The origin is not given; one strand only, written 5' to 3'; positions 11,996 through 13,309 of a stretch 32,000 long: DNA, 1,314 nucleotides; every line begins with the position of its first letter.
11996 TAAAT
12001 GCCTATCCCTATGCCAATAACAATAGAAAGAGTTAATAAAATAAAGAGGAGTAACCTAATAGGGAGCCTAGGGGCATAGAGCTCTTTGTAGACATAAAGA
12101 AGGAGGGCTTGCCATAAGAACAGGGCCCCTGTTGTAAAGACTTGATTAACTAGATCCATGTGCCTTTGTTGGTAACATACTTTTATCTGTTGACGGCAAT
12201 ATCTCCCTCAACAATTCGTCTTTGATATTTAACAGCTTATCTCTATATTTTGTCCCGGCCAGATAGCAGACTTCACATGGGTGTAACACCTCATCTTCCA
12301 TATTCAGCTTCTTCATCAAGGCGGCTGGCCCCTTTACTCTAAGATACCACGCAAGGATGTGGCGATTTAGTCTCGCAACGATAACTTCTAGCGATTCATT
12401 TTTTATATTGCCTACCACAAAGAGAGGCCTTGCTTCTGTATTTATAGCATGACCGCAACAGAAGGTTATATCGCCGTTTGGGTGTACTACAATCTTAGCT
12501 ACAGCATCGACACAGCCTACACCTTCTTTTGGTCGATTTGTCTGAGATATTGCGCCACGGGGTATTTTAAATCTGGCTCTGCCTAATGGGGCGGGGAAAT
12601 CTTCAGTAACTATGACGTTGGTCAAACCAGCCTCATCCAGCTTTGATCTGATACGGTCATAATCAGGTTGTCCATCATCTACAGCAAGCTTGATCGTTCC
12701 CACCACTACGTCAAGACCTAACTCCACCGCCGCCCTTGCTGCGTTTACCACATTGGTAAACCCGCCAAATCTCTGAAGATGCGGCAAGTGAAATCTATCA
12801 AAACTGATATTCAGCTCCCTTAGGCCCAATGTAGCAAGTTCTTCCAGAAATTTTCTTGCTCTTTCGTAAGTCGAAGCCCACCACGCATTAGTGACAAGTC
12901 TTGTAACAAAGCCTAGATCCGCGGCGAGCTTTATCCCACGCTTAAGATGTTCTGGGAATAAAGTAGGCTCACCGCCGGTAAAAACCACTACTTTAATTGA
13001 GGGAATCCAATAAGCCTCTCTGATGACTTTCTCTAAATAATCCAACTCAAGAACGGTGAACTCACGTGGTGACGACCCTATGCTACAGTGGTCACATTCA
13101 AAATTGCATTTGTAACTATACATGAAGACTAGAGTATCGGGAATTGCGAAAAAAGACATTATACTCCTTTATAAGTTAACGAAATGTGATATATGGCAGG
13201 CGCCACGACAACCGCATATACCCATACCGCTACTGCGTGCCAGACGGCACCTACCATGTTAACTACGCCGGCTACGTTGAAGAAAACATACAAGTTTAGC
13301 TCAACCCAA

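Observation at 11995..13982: Tightly coupled Tat-signal protein / 85-aa peptide / radical-SAM-SPASM-like enzyme / 54-aa peptide operon: RiPP-like or protein-maturation module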

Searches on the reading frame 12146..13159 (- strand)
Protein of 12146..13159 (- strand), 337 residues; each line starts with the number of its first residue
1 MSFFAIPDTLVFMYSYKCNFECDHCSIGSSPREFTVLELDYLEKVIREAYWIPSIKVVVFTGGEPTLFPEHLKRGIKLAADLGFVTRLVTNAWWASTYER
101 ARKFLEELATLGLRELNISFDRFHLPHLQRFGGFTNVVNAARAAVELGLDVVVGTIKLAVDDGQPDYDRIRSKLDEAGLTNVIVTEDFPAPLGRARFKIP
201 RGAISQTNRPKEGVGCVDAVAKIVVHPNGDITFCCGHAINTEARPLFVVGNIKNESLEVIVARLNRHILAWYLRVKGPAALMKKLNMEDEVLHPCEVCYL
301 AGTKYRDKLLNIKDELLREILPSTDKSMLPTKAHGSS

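Call 4: search_protein_families(library=pfam, proteins=[window:12146-13159:-], max_evalue=1)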
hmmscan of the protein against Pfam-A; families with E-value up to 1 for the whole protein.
window:12146-13159:- (337 aa): 4 families
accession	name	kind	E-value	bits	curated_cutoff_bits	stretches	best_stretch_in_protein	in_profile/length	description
PF04055.27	Radical_SAM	-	8.4e-17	62.3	29.5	1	15-155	4-147/166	Radical SAM superfamily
PF13186.11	SPASM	-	7.1e-06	26.7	21.5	1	222-263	7-45/67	Iron-sulfur cluster-binding domain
PF13353.11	Fer4_12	-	0.025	15.3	22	1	11-79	8-74/137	4Fe-4S single cluster domain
PF01261.30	AP_endonuc_2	-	0.065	13.4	31.1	0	100-188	137-230/249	Xylose isomerase-like TIM barrel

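Call 5: search_protein_families(library=ncbifam, proteins=[window:12146-13159:-], max_evalue=1)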
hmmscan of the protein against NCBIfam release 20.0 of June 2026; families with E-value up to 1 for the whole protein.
window:12146-13159:- (337 aa): 43 families (the best 25 are shown)
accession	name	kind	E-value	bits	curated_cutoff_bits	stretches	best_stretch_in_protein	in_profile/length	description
TIGR04078.1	rSAM_yydG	equivalog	7.3e-30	104.5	300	1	9-291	2-272/309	YydG family radical SAM peptide epimerase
NF049973.1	radical_Rv1681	equivalog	2.8e-10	39.6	380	1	11-179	74-239/326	Rv1681 family radical SAM protein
NF038283.1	viperin_w_prok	equivalog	5.2e-10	39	180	1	16-127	10-121/281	viperin family antiviral radical SAM protein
TIGR02666.1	moaA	equivalog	7.7e-10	38.2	284.05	1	17-152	19-159/336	GTP 3',8-cyclase MoaA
TIGR04317.1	W_rSAM_matur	equivalog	1.4e-08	34.3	380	1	15-124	11-114/349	tungsten cofactor oxidoreductase radical SAM maturase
TIGR02109.1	PQQ_syn_pqqE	equivalog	3.9e-08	32.6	381.35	1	5-147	4-144/358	pyrroloquinoline quinone biosynthesis protein PqqE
TIGR02495.1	NrdG2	equivalog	6.6e-08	32.1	131.15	1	13-94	21-101/193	anaerobic ribonucleoside-triphosphate reductase activating protein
TIGR04347.1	pseudo_SAM_Halo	equivalog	1.3e-07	31.2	525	1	11-154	41-177/390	TIGR04347 family pseudo-SAM/SPASM protein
TIGR04133.1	rSAM_w_lipo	hypoth_equivalog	3.6e-07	29.4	425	1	10-189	26-204/350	TIGR04133 family radical SAM/SPASM protein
TIGR02668.1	moaA_archaeal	equivalog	5.1e-07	29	325.25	1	16-152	18-151/303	GTP 3',8-cyclase MoaA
TIGR04055.1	rSAM_NirJ2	equivalog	7.1e-07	29.1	500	1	16-155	8-144/326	putative heme d1 biosynthesis radical SAM protein NirJ2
TIGR04167.1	rSAM_SeCys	equivalog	3e-06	26.7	300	1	10-74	10-72/303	arsenosugar biosynthesis radical SAM (seleno)protein ArsS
TIGR04053.2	TIGR04053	equivalog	1.6e-05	24.4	395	1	16-158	16-159/366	TIGR04053 family radical SAM/SPASM domain-containing protein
TIGR04303.1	GeoRSP_rSAM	equivalog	2.2e-05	24.2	400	1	7-154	4-146/325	GeoRSP system radical SAM/SPASM protein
TIGR03962.1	mycofact_rSAM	equivalog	2.2e-05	23.8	265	1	7-73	11-76/339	mycofactocin radical SAM maturase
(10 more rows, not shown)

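Call 6: find_homologous_proteins(query=window:12146-13159:-)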
Query window:12146-13159:- (337 aa): 106 proteins with E <= 0.001 among 4209 candidates.
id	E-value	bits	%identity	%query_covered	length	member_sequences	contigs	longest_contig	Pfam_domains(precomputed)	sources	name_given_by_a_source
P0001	8.3e-227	770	100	100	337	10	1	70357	PF13186.12,PF04055.28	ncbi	-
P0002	4.0e-199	679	85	100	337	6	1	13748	PF13186.12,PF04055.28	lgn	-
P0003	1.1e-92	329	47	93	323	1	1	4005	PF13186.12,PF04055.28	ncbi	-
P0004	1.8e-90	322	49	90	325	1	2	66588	PF04055.28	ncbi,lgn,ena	-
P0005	1.7e-88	315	48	93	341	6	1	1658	PF13186.12,PF04055.28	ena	-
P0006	3.2e-88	314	47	92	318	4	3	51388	PF04055.28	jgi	-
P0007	6.4e-87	310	47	95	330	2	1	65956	PF04055.28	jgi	jgi:MoaA/NifB/PqqE/SkfB family radical SAM enzyme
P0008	6.8e-86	307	52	91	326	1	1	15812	PF13186.12,PF04055.28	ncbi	-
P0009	1.0e-85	306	48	90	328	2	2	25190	PF04055.28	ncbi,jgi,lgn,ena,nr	ncbi:MAG TPA: radical SAM protein [Desulfotomaculum sp.]|nr:radical SAM protein [Desulfotomaculum sp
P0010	3.5e-85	304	45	90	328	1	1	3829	PF04055.28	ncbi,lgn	ncbi:MAG: radical SAM protein [Bacillota bacterium]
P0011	1.3e-84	302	47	91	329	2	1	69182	PF04055.28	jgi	jgi:pyruvate-formate lyase-activating enzyme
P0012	1.9e-84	302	50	92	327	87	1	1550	PF04055.28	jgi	-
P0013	2.6e-84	301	48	90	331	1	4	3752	PF04055.28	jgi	jgi:pyruvate-formate lyase-activating enzyme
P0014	1.7e-83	299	45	90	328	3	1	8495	PF04055.28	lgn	-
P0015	1.9e-83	299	44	90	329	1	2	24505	PF04055.28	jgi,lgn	jgi:pyruvate-formate lyase-activating enzyme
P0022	2.9e-80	288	44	90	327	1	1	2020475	PF04055.28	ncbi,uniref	ncbi:radical SAM protein [Desulfothermobacter acidiphilus]|uniref:radical SAM protein n=1 Tax=Desulf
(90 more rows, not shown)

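Call 7: find_related_loci(query=window:12146-13159:-, collection=genome_contigs, flank=6000)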
Query window:12146-13159:- (337 aa) in genome_contigs; peptide patterns used: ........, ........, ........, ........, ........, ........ (x = any residue, [..] = any of these).
89 stretches matched a pattern; 23 encode a relative of the query (tblastn E <= 1e-3); 23 distinct loci.
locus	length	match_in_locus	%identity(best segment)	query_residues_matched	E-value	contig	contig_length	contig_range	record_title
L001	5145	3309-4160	31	10-312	2e-33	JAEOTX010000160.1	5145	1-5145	MAG: Candidatus Thorarchaeota archaeon isolate YT5_051 k127_23644249, whole genome shotgun sequence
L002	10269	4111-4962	31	10-312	5e-33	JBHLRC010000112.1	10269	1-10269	MAG: Candidatus Thorarchaeota archaeon isolate QM2B.38 QM2B.38@5654, whole genome shotgun sequence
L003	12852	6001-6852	31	10-312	1e-32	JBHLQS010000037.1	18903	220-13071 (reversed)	MAG: Candidatus Thorarchaeota archaeon isolate QM1B.10 QM1B.10@9582, whole genome shotgun sequence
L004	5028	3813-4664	31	10-312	2e-31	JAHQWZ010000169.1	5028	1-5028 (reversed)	MAG: Candidatus Thorarchaeota archaeon isolate WORH6 WOR136_NODE_1723_length_5028_cov_2.58473_ID_3445, whole genome shot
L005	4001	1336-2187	31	10-312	3e-31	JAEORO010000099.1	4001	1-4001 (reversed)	MAG: Candidatus Thorarchaeota archaeon isolate MP5_2600 k127_18499693, whole genome shotgun sequence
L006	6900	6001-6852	30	10-312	1e-31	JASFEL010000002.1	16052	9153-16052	MAG: Candidatus Thorarchaeota archaeon isolate D0606M12metaG_Bin_332 D0606M12metaG_FD_scaffold_829_c1, whole genome shot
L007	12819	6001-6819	29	12-301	6e-30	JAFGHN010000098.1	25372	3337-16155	MAG: Spirochaetales bacterium isolate Zod_Metabat.1463 k87_1691527, whole genome shotgun sequence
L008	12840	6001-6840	31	12-308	8e-30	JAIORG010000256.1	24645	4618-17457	MAG: Anaerolineales bacterium isolate SMBSF12 20072_Bin_6_contigs_1_c_000000000235, whole genome shotgun sequence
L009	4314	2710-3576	27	15-335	2e-29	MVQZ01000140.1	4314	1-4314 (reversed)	MAG: Methanobacterium sp. PtaU1.Bin242 A4E27_contig000140, whole genome shotgun sequence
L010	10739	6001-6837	28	12-309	2e-29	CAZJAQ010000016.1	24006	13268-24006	MAG TPA_asm: uncultured Candidatus Bathyarchaeia archaeon isolate binchicken_co395_144 genome assembly, contig: NODE_351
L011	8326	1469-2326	30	8-312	5e-29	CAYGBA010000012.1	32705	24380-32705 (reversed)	MAG TPA_asm: uncultured Candidatus Bathyarchaeia archaeon isolate ERP108616_co2_86 genome assembly, contig: NODE_1647_le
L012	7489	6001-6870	26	5-312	6e-28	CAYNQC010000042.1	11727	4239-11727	MAG TPA_asm: uncultured Candidatus Bathyarchaeia archaeon isolate binchicken_co103_338 genome assembly, contig: NODE_601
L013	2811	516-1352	27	12-309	3e-28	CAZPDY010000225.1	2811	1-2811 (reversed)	MAG TPA_asm: uncultured Candidatus Bathyarchaeia archaeon isolate binchicken_co58_185 genome assembly, contig: NODE_2949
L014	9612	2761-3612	29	10-312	1e-26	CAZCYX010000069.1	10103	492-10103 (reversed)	MAG TPA_asm: uncultured Candidatus Bathyarchaeia archaeon isolate binchicken_co187_15 genome assembly, contig: NODE_846_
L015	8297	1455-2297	29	12-309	8e-26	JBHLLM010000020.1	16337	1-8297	MAG: Candidatus Hermodarchaeota archaeon isolate DZ1M.447 DZ1M.447@13208, whole genome shotgun sequence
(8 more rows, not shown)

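Call 8: find_encoding_contigs(protein=P0002, flank=6000, max_places=3)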
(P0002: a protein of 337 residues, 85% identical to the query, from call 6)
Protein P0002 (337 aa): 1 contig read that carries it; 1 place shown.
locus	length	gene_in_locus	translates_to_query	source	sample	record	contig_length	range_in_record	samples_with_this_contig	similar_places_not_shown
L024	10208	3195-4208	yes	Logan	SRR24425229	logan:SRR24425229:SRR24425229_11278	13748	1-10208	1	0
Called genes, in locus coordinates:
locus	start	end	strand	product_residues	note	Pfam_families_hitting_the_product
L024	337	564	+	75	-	PF13467:RHH_4 (weak), PF01402:RHH_1 (weak)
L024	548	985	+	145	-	PF01850:PIN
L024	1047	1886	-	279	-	PF02517:Rce1-like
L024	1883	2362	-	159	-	-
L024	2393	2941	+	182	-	-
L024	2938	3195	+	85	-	-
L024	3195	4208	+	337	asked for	PF04055:Radical_SAM, PF13186:SPASM (weak)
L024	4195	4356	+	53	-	-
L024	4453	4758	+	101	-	-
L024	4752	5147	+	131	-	-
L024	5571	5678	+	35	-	-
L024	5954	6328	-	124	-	-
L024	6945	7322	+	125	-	-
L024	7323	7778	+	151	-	-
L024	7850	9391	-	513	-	PF02538:Hydantoinase_B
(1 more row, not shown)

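Call 9: find_encoding_contigs(protein=P0022, flank=6000, max_places=3)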
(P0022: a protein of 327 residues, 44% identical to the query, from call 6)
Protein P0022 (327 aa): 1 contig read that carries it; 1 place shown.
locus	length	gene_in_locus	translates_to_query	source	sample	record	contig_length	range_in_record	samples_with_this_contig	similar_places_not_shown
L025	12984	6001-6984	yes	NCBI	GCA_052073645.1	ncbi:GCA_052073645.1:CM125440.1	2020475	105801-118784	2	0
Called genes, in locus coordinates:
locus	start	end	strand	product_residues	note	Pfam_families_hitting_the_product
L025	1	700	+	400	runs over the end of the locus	PF01321:Creatinase_N, PF00557:Peptidase_M24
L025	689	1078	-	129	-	PF12670:DUF3792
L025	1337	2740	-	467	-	PF06782:UPF0236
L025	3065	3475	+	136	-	-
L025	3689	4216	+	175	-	-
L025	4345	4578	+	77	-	-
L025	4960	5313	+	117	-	PF06713:bPH_4 (faint), PF10882:bPH_5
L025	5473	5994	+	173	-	PF10882:bPH_5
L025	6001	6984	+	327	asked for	PF04055:Radical_SAM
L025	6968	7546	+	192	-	-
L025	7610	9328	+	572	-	PF00664:ABC_membrane, PF13304:AAA_21 (faint), PF02463:SMC_N (faint), PF00005:ABC_tran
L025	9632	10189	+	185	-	PF10882:bPH_5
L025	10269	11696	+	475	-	PF06782:UPF0236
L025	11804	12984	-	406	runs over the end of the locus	PF14690:Zn_ribbon_ISL3 (weak), PF13542:HTH_Tnp_ISL3, PF01610:DDE_Tnp_ISL3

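Call 10: find_encoding_contigs(protein=P0004, flank=6000, max_places=3)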
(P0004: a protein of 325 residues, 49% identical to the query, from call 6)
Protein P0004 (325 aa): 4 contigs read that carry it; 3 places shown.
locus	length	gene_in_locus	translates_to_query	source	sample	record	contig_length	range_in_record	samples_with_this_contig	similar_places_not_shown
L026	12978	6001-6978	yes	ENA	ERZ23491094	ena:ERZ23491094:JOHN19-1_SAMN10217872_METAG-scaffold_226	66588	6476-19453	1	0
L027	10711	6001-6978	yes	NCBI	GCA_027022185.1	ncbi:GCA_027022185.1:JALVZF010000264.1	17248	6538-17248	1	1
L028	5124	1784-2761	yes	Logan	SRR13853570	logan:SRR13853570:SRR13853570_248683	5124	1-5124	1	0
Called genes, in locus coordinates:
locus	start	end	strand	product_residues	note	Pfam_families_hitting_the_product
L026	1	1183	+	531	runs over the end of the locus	-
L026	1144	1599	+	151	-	PF01040:UbiA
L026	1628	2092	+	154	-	PF01040:UbiA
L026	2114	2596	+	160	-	PF13302:Acetyltransf_3 (weak), PF13527:Acetyltransf_9 (weak), PF00583:Acetyltransf_1, PF13673:Acetyltransf_10, PF13508:Acetyltransf_7, PF08445:FR47 (weak)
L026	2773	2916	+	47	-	-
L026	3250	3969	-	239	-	PF00239:Resolvase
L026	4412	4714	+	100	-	PF01661:Macro (weak)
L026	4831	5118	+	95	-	-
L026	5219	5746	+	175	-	-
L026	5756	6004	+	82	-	-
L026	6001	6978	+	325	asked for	PF04055:Radical_SAM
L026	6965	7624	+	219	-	-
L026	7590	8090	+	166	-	PF10882:bPH_5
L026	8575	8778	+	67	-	PF20030:bpMoxR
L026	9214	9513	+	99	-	-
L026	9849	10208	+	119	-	-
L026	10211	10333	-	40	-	-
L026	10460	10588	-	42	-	-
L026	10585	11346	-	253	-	-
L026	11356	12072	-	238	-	-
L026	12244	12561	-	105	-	-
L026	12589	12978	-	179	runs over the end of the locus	-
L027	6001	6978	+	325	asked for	PF04055:Radical_SAM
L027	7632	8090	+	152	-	PF10882:bPH_5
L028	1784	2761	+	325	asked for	PF04055:Radical_SAM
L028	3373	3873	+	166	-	PF10882:bPH_5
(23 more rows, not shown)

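Call 16: search_solved_structures(query=A1, max_evalue=0.001, show_alignments=1)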
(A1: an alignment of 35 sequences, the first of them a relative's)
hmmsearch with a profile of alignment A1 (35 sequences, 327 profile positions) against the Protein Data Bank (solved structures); distinct sequences matched with E-value up to 0.001: 14.
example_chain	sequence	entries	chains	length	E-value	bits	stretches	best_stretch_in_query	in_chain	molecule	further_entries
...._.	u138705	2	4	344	2.3e-37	131.9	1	1-298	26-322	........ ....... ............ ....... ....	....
8ai6_A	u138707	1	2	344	2.5e-37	131.8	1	1-298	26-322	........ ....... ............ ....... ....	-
8ai3_A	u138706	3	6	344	1.5e-35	126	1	1-298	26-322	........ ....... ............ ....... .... | Radical SAM core domain-containing protein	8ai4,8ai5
7tol_A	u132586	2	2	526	3.6e-09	39.2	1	8-125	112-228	glycerol dibiphytanyl glycerol tetraether - macrocyclic archaeol synthase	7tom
2fb2_A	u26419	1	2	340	2.6e-06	29.8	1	5-177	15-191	Molybdenum cofactor biosynthesis protein A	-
6efn_A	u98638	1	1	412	5.1e-06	28.9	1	3-191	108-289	Sporulation killing factor maturation protein SkfB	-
1tv7_A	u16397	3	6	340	9.7e-06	28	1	6-178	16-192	Molybdenum cofactor biosynthesis protein A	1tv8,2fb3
5wgg_A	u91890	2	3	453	4.1e-05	25.9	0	3-78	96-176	Radical SAM domain protein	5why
2a5h_A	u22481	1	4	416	6.9e-05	25.2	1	3-71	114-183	L-lysine 2,3-aminomutase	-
7vob_C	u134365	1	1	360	9e-05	24.8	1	12-174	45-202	Cytosylglucuronate decarboxylase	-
7voc_C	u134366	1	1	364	9.3e-05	24.8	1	12-174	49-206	Cytosylglucuronate decarboxylase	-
6c8v_A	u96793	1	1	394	0.00012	24.4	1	10-133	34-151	Coenzyme PQQ synthesis protein E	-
9dfn_A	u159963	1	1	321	0.00018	23.8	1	2-78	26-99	Radical SAM core domain-containing protein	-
9dfu_A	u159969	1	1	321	0.00048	22.4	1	2-78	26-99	Radical SAM core domain-containing protein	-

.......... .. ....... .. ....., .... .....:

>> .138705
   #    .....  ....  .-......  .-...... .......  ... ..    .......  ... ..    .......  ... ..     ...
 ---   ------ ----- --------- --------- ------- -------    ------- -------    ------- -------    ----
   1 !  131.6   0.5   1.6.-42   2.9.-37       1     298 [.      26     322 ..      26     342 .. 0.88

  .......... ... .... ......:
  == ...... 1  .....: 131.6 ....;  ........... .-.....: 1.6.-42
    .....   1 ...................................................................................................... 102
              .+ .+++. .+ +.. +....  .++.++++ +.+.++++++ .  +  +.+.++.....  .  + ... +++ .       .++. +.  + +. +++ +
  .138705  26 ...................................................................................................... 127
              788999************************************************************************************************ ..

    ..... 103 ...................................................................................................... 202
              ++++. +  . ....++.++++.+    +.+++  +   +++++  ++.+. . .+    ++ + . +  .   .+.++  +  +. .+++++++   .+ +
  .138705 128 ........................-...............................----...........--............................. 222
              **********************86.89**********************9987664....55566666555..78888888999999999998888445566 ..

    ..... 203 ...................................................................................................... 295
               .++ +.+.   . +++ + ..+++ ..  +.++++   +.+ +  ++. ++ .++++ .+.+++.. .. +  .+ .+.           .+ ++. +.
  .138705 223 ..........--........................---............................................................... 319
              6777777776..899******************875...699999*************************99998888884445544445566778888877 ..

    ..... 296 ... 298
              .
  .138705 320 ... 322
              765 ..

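Call 17: find_related_loci(query=A1, collection=metagenome_contigs, flank=5000)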
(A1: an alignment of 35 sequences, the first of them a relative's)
Query A1 (337 aa) in metagenome_contigs; peptide patterns used: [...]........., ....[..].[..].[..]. (x = any residue, [..] = any of these).
302 stretches matched a pattern; 188 encode a relative of the query (tblastn E <= 1e-3); the best 80 are kept; 80 distinct loci.
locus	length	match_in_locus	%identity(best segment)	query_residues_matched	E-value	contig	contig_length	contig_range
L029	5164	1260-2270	100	1-337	0e+0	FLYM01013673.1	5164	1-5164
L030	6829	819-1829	86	1-337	0e+0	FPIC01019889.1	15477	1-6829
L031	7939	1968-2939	45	6-336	6e-94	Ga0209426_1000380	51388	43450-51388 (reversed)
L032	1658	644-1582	48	7-321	2e-99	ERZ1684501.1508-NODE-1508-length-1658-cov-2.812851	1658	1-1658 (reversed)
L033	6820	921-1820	46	1-309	1e-93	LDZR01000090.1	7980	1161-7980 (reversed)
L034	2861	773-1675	48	6-312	2e-95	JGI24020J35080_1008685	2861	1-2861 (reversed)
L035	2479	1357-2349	47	7-336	8e-93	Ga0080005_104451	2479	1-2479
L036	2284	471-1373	51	1-309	4e-93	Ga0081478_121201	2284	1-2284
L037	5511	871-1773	51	1-309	2e-89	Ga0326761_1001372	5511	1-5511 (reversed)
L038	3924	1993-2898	50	3-309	5e-90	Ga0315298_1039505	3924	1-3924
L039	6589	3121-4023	51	1-309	3e-89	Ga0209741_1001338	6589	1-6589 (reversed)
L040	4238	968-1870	51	1-309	3e-89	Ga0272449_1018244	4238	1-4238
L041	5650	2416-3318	51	1-309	1e-88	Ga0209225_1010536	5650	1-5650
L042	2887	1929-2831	51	1-309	2e-90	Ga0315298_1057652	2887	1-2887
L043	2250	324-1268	46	6-321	3e-92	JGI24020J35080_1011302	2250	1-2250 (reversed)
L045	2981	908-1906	46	7-337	2e-89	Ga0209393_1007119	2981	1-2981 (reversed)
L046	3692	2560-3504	47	7-321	3e-88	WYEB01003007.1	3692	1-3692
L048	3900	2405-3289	49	9-309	1e-87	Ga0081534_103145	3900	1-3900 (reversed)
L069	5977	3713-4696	42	9-335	5e-83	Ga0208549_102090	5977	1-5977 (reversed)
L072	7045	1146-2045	47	3-309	4e-81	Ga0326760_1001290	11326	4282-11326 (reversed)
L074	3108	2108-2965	49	18-309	5e-82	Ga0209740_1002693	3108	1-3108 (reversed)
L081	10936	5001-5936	42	6-312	4e-72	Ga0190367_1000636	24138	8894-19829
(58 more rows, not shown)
